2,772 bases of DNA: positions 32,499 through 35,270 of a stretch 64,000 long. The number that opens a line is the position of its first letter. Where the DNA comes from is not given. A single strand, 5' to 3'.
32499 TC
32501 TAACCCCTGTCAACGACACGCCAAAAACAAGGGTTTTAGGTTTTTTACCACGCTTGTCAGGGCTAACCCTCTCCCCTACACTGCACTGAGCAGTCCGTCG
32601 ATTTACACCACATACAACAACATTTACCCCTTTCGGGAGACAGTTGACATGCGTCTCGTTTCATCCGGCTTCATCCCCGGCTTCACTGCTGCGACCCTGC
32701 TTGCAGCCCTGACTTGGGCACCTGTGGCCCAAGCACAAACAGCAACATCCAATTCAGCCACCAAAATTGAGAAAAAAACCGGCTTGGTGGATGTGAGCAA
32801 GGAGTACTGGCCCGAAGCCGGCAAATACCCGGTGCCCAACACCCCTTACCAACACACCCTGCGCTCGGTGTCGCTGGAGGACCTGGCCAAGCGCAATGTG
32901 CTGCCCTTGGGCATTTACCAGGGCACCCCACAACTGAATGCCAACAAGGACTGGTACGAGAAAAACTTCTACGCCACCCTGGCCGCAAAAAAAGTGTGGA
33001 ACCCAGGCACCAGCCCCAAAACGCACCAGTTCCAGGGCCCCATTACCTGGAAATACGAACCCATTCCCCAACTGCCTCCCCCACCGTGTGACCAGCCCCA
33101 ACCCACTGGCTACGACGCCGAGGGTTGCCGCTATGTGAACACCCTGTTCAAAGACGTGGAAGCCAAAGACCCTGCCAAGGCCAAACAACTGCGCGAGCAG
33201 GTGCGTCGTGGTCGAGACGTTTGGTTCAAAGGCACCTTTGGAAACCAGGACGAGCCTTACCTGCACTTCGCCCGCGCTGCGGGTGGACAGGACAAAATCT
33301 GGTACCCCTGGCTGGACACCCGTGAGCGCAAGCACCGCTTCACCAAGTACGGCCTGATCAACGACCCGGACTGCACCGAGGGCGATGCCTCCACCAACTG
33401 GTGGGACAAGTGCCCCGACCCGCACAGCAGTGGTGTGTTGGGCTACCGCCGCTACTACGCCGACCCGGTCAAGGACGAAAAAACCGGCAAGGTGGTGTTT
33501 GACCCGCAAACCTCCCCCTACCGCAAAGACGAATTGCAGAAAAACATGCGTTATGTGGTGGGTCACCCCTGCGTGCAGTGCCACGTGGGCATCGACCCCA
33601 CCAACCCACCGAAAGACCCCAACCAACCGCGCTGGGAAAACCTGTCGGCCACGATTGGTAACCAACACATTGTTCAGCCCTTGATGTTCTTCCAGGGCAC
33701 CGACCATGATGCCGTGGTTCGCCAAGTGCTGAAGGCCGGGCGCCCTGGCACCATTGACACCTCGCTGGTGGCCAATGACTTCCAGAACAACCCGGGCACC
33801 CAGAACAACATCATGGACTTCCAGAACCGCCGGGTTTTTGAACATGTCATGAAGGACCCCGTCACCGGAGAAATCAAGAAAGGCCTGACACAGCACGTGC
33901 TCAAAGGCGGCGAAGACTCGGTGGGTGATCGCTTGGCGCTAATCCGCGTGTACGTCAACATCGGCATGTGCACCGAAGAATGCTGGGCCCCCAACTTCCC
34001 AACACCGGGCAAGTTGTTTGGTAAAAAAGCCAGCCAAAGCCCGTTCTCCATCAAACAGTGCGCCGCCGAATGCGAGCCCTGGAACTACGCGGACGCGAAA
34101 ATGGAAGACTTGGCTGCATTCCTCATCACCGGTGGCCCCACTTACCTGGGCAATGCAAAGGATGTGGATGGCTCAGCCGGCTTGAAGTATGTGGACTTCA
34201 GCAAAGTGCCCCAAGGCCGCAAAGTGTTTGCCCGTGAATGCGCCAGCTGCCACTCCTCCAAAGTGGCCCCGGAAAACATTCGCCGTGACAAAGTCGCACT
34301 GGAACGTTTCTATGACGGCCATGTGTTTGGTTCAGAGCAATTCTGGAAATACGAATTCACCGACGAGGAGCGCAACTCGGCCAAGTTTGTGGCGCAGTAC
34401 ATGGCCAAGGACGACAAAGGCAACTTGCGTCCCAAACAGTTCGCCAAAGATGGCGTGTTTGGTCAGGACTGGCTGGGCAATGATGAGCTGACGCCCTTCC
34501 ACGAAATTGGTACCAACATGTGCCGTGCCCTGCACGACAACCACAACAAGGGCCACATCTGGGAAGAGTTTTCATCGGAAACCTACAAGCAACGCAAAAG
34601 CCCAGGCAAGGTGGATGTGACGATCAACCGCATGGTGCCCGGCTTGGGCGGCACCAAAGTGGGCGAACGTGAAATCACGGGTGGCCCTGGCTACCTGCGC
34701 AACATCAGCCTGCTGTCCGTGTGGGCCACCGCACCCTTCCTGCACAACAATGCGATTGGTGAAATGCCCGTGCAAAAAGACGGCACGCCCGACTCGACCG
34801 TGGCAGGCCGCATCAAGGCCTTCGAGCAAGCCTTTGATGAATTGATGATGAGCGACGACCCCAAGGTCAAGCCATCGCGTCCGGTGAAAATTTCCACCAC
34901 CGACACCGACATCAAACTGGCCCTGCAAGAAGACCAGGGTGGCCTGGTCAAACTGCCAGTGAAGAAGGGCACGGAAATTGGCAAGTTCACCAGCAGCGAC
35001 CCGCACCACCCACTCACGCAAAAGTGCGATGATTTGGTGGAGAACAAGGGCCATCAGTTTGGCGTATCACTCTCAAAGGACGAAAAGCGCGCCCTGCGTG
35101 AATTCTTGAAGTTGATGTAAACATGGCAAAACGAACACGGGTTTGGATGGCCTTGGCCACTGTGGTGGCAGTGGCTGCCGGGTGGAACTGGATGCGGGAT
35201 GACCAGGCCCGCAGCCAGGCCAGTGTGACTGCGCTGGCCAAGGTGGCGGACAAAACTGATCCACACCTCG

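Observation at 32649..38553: Four-gene operon of three secreted c-type cytochromes plus a His-bearing membrane protein, with no recognisable pathway context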

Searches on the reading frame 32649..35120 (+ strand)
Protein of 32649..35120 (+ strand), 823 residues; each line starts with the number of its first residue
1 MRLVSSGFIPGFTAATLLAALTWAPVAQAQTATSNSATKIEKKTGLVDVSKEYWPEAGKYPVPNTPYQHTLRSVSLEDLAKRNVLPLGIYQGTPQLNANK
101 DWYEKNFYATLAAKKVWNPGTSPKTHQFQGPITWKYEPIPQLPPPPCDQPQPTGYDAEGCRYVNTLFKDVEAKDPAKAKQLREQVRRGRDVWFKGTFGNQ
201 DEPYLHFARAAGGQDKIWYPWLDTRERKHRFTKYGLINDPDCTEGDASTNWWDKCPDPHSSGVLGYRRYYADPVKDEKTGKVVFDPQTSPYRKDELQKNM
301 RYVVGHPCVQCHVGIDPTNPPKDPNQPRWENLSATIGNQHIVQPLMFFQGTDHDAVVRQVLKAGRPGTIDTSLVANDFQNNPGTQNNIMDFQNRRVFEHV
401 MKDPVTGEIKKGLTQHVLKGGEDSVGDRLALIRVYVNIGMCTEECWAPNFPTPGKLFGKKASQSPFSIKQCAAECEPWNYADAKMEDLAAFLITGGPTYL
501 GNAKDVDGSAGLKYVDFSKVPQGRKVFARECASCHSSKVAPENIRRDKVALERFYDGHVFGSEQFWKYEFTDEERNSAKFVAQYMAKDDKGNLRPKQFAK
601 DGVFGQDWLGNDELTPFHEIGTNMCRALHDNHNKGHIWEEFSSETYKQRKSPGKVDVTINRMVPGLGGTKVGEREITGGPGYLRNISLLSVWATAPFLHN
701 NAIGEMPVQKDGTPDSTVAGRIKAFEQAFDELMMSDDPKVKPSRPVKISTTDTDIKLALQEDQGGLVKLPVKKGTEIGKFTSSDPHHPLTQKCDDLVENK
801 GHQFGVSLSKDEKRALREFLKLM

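Call 3: search_protein_families(library=pfam, proteins=[window:32649-35120:+], max_evalue=1)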
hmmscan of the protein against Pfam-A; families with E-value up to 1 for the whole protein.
window:32649-35120:+ (823 aa): 5 families
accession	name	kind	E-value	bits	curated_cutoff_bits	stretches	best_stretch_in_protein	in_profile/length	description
PF13442.11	Cytochrome_CBB3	-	0.00021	22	27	1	520-553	3-36/68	Cytochrome C oxidase, cbb3-type, subunit III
PF21419.2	RoxA-like_Cyt-c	-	0.002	18.1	26.7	1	688-701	7-20/39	RoxA-like, cytochrome c-like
PF00034.26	Cytochrom_C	-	0.0054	18.5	21.3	1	522-543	3-24/90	Cytochrome c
PF14495.11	Cytochrom_C550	-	0.013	15.6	27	1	514-537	20-43/136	Cytochrome c-550 domain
PF07552.16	Coat_X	-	0.2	11.9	27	1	740-760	23-43/58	Spore Coat Protein X and V domain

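Call 4: search_protein_families(library=ncbifam, proteins=[window:32649-35120:+], max_evalue=1)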
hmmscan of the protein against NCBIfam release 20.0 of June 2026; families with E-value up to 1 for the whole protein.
window:32649-35120:+ (823 aa): 6 families
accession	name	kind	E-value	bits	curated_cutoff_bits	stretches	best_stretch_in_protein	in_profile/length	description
NF040606.1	CytoC_perox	subfamily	1.2e-11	44.6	150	1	514-703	292-446/524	di-heme-cytochrome C peroxidase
NF050034.1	RoxB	equivalog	0.00086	17.9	900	1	681-705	480-503/652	rubber dioxygenase RoxB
NF051462.1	RoxC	equivalog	0.0035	15.5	900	0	687-704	657-674/812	putative rubber dioxygenase RoxC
NF050122.1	bc1_QcrC_actin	exception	0.0038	16.6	200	1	465-544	87-160/253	cytochrome bc1 complex diheme cytochrome c subunit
TIGR03045.1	PS_II_C550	equivalog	0.013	15.1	177.75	1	518-541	49-72/159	photosystem II cytochrome c-550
NF045930.1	Cytc6PetJCyano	equivalog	0.14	12.1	135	1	521-536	29-44/110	cytochrome c6 PetJ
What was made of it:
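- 32649..35120 (+): g1: 823-aa secreted di-haem protein, a very distant RoxA-like (oxygenase-type CCP superfamily) enzyme and the presumed catalytic subunit. NF040606 hit at 1.2e-11 for residues 514-703, below cut-off (call 4).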

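Call 5: find_homologous_proteins(query=window:32649-35120:+)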
Query window:32649-35120:+ (823 aa): 288 proteins with E <= 0.001 among 8000 candidates; the best 120 are listed.
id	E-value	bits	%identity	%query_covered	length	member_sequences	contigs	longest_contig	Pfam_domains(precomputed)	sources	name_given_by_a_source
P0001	0.0e+0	1773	91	99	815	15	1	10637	-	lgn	-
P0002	0.0e+0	1598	82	99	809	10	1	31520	-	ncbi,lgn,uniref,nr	ncbi:hypothetical protein [Limnobacter sp.]|uniref:hypothetical protein n=1 Tax=Limnobacter sp. TaxI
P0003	0.0e+0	1570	80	98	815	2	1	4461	-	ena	-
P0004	0.0e+0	1562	78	100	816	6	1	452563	-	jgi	jgi:hypothetical protein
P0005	0.0e+0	1511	77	100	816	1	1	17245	-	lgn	-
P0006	0.0e+0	1492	76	98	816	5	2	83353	-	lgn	-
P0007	0.0e+0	1489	76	97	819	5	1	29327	-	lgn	-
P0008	0.0e+0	1468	74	99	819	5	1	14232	-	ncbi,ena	-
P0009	0.0e+0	1422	75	94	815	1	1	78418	-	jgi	-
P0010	0.0e+0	1407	76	94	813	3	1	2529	-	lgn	-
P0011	0.0e+0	1395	75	94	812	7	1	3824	-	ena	-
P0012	0.0e+0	1391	72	98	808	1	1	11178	-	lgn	-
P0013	0.0e+0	1387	75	94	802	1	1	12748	-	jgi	jgi:hypothetical protein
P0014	0.0e+0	1387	76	92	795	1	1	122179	-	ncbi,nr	ncbi:MAG TPA: hypothetical protein VFV27_13105 [Nevskiaceae bacterium]|nr:hypothetical protein [Nevs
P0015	0.0e+0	1385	74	94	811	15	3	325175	-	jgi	jgi:hypothetical protein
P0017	0.0e+0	1383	71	98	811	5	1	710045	-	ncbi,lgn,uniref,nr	ncbi:hypothetical protein [Stenotrophobium rhamnosiphilum]|uniref:Cytochrome c domain-containing pro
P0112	0.0e+0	1244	67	93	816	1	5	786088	-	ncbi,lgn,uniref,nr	ncbi:hypothetical protein [Perlucidibaca piscinae]|uniref:hypothetical protein n=1 Tax=Perlucidibaca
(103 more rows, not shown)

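Call 6: search_solved_structures(query=window:32649-35120:+, max_evalue=10, show_alignments=2)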
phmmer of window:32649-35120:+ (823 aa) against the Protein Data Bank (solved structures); distinct sequences matched with E-value up to 10: 3.
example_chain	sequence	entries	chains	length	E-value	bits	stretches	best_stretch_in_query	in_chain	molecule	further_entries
1ls9_A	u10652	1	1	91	0.36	12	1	516-559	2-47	CYTOCHROME C6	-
9se7_T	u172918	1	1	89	0.66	11.1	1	522-558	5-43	Cytochrome c6, chloroplastic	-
1cyi_A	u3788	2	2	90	0.68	11.1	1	522-558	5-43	CYTOCHROME C6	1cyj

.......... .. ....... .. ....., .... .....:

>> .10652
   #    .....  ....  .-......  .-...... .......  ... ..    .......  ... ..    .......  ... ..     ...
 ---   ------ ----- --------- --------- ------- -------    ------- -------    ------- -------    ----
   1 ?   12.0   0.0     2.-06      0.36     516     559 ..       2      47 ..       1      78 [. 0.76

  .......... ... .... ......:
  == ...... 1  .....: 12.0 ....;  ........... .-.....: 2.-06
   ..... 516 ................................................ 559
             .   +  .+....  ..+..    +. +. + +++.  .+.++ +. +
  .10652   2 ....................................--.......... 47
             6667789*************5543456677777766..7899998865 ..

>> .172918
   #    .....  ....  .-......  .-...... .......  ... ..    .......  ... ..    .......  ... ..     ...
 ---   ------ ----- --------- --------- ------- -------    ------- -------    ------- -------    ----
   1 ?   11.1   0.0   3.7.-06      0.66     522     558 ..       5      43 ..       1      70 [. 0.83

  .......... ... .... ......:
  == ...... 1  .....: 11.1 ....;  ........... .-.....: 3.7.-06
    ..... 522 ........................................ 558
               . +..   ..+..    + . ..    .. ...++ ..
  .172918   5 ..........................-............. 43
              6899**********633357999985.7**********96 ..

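Call 7: find_encoding_contigs(protein=P0017, flank=10000, max_places=2)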
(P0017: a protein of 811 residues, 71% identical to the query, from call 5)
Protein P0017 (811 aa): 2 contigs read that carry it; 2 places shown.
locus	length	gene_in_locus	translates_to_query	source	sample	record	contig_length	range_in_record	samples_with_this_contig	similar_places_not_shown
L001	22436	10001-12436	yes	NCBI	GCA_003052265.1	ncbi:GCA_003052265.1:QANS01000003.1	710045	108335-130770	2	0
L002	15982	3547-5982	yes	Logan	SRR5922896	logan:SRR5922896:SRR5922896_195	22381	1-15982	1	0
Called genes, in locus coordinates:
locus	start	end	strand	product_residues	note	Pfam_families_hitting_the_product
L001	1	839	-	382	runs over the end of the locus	PF04055:Radical_SAM, PF06969:HemN_C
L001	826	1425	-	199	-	PF01725:Ham1p_like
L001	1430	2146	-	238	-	PF01138:RNase_PH, PF03725:RNase_PH_C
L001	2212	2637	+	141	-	PF02657:SufE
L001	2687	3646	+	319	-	PF01145:Band_7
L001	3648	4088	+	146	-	PF01957:NfeD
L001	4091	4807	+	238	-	PF03006:HlyIII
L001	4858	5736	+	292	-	PF03976:PPK2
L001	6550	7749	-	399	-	PF00999:Na_H_Exchanger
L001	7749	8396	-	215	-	PF01370:Epimerase, PF13460:NAD_binding_10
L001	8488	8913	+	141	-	PF01230:HIT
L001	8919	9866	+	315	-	PF04116:FA_hydroxylase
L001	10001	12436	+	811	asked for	-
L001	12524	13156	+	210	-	-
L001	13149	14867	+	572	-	-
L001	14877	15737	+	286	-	-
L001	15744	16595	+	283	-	PF27139:Aq_1264_TM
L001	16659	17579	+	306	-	PF13505:OMP_b-brl, PF08239:SH3_3 (weak)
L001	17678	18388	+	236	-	-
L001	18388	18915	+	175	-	-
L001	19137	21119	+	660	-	PF01073:3Beta_HSD, PF01370:Epimerase, PF07993:NAD_binding_4, PF08659:KR (weak), PF16363:GDP_Man_Dehyd, PF00106:adh_short, PF08659:KR, PF13561:adh_short_C2, +3 more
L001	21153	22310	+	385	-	PF19346:DUF5924, PF11141:DUF2914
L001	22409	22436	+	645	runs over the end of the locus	PF02129:Peptidase_S15, PF08530:PepX_C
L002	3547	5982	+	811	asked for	-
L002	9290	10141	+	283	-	PF27139:Aq_1264_TM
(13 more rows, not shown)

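Call 8: find_encoding_contigs(protein=P0112, flank=10000, max_places=2)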
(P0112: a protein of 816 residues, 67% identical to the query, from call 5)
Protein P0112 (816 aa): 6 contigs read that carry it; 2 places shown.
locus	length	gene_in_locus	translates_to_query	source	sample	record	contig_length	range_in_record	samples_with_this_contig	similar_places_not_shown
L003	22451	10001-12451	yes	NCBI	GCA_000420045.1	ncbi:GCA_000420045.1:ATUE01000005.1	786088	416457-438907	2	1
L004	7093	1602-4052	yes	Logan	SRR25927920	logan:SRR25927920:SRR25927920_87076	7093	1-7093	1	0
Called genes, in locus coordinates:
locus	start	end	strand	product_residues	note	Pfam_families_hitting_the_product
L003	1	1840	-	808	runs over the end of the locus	PF02518:HATPase_c, PF00204:DNA_gyraseB, PF01751:Toprim, PF21249:GyrB_hook, PF18053:GyrB_insert, PF00986:DNA_gyraseB_C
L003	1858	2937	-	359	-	PF02463:SMC_N, PF13476:AAA_23 (weak), PF13304:AAA_21 (faint)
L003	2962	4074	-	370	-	PF00712:DNA_pol3_beta, PF02767:DNA_pol3_beta_2, PF02768:DNA_pol3_beta_3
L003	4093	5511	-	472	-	PF11638:DnaA_N, PF13191:AAA_16 (faint), PF00308:Bac_DnaA, PF00004:AAA (weak), PF01637:ATPase_2 (weak), PF01695:IstB_IS21 (weak), PF08299:Bac_DnaA_C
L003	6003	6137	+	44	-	PF00468:Ribosomal_L34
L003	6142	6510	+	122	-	PF00825:Ribonuclease_P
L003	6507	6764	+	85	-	PF01809:YidD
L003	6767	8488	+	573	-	PF14849:YidC_periplas, PF02096:60KD_IMP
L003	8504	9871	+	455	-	PF10396:TrmE_N, PF12631:MnmE_helical, PF03193:RsgA_GTPase (faint), PF01926:MMR_HSR1, PF02421:FeoB_N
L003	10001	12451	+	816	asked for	-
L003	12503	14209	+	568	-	-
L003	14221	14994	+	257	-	-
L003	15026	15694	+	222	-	PF27139:Aq_1264_TM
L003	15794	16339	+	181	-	PF07152:YaeQ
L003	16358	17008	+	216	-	PF04264:YceI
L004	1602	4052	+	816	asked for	-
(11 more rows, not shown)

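Call 13: search_solved_structures(query=A1, max_evalue=10, show_alignments=3)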
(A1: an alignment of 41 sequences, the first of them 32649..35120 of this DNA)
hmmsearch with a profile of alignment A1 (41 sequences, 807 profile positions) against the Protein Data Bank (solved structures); distinct sequences matched with E-value up to 10: 19.
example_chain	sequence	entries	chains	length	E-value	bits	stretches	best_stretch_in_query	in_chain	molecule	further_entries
1ls9_A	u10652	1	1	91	0.016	16.4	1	499-542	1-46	CYTOCHROME C6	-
9se7_T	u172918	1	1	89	0.13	13.4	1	505-543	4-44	Cytochrome c6, chloroplastic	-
1cyi_A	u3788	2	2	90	0.13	13.4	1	505-543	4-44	CYTOCHROME C6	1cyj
2v08_A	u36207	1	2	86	0.18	13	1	504-539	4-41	CYTOCHROME C6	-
3ph2_B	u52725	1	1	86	0.19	12.9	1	504-539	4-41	Cytochrome c6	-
3dr0_A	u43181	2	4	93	0.29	12.3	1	505-564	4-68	Cytochrome c6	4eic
1f1c_A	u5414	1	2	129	0.46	11.6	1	491-525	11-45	CYTOCHROME C549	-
4eid_A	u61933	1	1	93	0.48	11.5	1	505-546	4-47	Cytochrome c6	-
8wql_VD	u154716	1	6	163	0.53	11.4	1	491-525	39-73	Photosystem II extrinsic protein V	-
6tr1_E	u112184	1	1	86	0.55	11.3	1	504-538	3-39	Cytochrome c6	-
6tr1_A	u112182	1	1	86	0.56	11.3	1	504-538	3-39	Cytochrome c6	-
1c6s_A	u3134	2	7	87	0.57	11.3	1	504-538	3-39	CYTOCHROME C6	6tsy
6tr1_C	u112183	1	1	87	0.58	11.2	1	504-538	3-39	Cytochrome c6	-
7q21_C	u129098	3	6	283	0.67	11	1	443-520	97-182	Cytochrome bc1 complex cytochrome c subunit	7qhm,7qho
9t5t_V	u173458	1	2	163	0.67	11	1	494-534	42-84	Photosystem II extrinsic protein V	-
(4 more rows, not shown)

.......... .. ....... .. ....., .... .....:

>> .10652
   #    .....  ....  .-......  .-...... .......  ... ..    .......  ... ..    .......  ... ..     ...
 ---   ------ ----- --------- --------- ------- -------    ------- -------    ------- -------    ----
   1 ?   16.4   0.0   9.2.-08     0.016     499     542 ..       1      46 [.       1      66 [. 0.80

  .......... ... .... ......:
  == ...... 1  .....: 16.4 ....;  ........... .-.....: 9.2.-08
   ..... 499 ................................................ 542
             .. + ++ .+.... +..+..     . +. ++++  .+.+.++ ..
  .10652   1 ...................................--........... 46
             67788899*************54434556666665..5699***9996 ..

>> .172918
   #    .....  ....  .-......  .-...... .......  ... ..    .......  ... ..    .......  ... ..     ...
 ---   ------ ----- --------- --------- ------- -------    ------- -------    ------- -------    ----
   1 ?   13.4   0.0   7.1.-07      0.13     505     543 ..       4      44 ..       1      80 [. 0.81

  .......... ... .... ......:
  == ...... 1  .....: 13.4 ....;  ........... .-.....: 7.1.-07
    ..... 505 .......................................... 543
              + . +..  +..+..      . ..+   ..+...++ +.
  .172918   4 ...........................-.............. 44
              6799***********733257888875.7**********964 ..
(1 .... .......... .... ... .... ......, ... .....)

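Call 27: predict_structure(alignment_id=A1)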
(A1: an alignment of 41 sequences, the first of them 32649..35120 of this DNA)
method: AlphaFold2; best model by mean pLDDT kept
length: 823 residues; sequences in the alignment: 41
mean_pLDDT: 72.9   pTM: 0.77
mean pLDDT of the five models: 72.9, 72.6, 70.4, 70.4, 67.6
residues with pLDDT >= 90: 90; 70-90: 437; 50-70: 196; < 50: 100
segments of 3 or more residues with pLDDT < 50: 1-37, 198-203, 374-392, 418-422, 605-609, 684-700
pLDDT, mean of each block of 10 residues (from residue 1): 36 42 39 44 57 81 77 63 72 88 89 78 69 75 88 88 84 90 88 65 57 75 89 88 89 87 81 82 85 77 64 75 89 65 70 83 66 43 38 68 89 65 60 57 65 71 77 82 84 69 85 92 89 62 82 84 82 91 89 84 53 53 54 60 77 70 69 69 46 40 75 85 85 81 82 85 77 86 56 59 76 92 82
secondary structure, 60 per line:
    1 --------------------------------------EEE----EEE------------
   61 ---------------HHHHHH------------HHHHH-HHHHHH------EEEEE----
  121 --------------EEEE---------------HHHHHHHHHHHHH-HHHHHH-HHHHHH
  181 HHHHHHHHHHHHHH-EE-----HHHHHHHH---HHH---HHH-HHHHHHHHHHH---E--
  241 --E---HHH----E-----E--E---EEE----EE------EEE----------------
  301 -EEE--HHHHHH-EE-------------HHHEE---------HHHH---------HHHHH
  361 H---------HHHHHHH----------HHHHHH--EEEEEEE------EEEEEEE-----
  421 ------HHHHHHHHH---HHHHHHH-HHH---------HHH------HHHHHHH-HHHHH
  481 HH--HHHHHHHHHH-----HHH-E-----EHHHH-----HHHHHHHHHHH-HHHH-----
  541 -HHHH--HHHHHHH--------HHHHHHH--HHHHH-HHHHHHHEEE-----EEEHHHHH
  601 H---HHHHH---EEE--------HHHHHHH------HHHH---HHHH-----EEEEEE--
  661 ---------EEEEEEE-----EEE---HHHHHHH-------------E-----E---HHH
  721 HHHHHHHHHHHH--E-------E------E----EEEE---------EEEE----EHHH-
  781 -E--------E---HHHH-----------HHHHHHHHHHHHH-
elements in order (helices of 4 or more, strands of 3 or more residues): E39-41 E46-48 H76-81 H94-98 H100-105 E112-116 E135-138 H154-166 H168-173 H175-194 H203-210 H224-234 E267-269 E282-284 E302-304 H307-312 H343-346 H356-361 H371-377 H388-393 E396-402 E409-415 H427-435 H439-445 H468-474 H476-482 H485-494 H511-514 H520-530 H532-535 H542-545 H548-554 H563-569 H572-576 H578-584 E585-587 E593-595 H596-601 H605-609 E613-615 H624-630 H637-640 H644-647 E653-658 E670-676 E682-684 H688-694 H718-732 E755-758 E768-771 H795-798 H810-822

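Call 30: fold_search(model_id=the predicted structure, library=pdb)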
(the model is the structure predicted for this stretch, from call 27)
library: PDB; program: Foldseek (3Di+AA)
matches with E <= 10: 14; with E <= 0.001: 0
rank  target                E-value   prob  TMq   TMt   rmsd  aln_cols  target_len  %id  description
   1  4b2n_A                1.5e-02  0.51  0.26  0.32  18.0       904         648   13  Latex Oxygenase RoxA (released 2013-07-24)
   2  9fq7_3c               1.6e-01  0.11  0.06  0.15  15.8       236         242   15  Perkinsus marinus Respiratory supercomplex CII2CIII2CIV2 in c1 sate (released 2025-07-02)
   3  1ezv_D                1.8e-01  0.12  0.06  0.17  14.3       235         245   14  STRUCTURE OF THE YEAST CYTOCHROME BC1 COMPLEX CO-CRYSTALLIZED WITH AN ANTIBODY FV-FRAGMENT (released 2001-05-16)
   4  9fq7_3C               1.9e-01  0.10  0.06  0.15  15.8       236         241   15  Perkinsus marinus Respiratory supercomplex CII2CIII2CIV2 in c1 sate (released 2025-07-02)
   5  1kb9_D                2.9e-01  0.11  0.07  0.18  14.2       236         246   14  YEAST CYTOCHROME BC1 COMPLEX (released 2002-09-18)
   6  8zno_D                1.0e+00  0.05  0.06  0.16  15.8       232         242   16  Cryo-EM structure of Arachis hypogaea bc1 complex (released 2025-06-04)
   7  9buh_x                2.0e+00  0.03  0.07  0.17  15.8       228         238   14  Cryo-EM structure of respiratory supercomplex I III IV (released 2025-05-21)
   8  7o37_O                2.6e+00  0.03  0.07  0.17  15.2       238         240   14  Murine supercomplex CIII2CIV in the assembled locked conformation (released 2021-10-13)
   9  8pnq_B                4.2e+00  0.01  0.06  0.06  23.8       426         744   12  Influenza A/H7N9 polymerase in elongation state with continuous Pol II pS5 CTD peptide mimic bound in site 1A/2A (released 2024-02-21)
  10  5okd_D                4.6e+00  0.08  0.05  0.15   6.9        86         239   17  Crystal structure of bovine Cytochrome bc1 in complex with inhibitor SCR0911. (released 2018-02-28)
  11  3r5z_A                5.6e+00  0.02  0.03  0.15  11.0        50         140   16  Structure of a Deazaflavin-dependent reductase from Nocardia farcinica, with co-factor F420 (released 2012-01-18)
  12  7tgh_3d               7.7e+00  0.01  0.06  0.14  16.4       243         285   11  Cryo-EM structure of respiratory super-complex CI+III2 from Tetrahymena thermophila (released 2022-04-06)
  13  8r3k_B                8.5e+00  0.00  0.05  0.06  23.9       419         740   11  Influenza A/H7N9 polymerase in self-stalled pre-termination state, with Pol II pS5 CTD peptide mimic bound in site 1A/ (released 2024-02-21)
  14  7kl8_A                9.9e+00  0.02  0.03  0.15  11.2        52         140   19  Structure of F420 binding protein Rv1558 from Mycobacterium tuberculosis with F420 bound (released 2021-03-24)
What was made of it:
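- On Rubber oxygenase RoxA/RoxB: Foldseek gives E = 0.015, probability 0.51 and TM 0.26/0.32, with a model of pLDDT 72.9 (calls 27, 30).
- RoxA is the top and only large Foldseek hit (call 30). The global fold match to RoxA is weak (TM 0.26/0.32, probability 0.51, call 30), and the g1 model is only moderately confident (pLDDT 72.9).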
